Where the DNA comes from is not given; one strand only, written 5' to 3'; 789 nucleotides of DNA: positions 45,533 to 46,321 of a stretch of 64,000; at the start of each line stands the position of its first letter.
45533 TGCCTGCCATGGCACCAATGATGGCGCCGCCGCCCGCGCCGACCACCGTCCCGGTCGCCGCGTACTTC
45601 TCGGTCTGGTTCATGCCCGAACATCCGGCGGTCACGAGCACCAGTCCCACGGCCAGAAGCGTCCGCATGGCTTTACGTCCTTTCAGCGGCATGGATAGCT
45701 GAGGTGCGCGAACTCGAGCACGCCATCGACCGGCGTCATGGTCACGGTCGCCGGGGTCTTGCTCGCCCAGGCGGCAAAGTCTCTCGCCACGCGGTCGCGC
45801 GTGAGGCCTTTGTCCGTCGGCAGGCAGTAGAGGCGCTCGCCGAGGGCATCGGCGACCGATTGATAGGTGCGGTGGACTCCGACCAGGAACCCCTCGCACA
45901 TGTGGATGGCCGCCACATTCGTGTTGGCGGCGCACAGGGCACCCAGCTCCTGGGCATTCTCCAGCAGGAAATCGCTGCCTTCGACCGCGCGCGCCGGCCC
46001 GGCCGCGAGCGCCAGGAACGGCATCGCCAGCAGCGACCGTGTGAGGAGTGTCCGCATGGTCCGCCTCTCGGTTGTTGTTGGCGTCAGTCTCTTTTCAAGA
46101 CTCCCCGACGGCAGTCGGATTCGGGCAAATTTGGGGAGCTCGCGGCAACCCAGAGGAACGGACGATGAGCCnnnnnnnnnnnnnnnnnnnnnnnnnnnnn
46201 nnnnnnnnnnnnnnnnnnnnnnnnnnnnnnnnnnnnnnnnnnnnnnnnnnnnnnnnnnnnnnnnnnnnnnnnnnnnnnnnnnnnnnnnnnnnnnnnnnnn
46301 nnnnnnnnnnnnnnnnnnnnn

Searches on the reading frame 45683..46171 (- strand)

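Call 26: search_protein_families(library=pfam, proteins=[window:45683-46171:-], max_evalue=0.0001)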
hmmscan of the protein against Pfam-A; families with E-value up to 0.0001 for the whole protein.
window:45683-46171:- (162 aa): 1 family
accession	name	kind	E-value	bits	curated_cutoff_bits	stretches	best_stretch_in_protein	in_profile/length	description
PF18602.6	Rap1a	-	1e-09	39.2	27.7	1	73-161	2-90/90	Rap1a immunity proteins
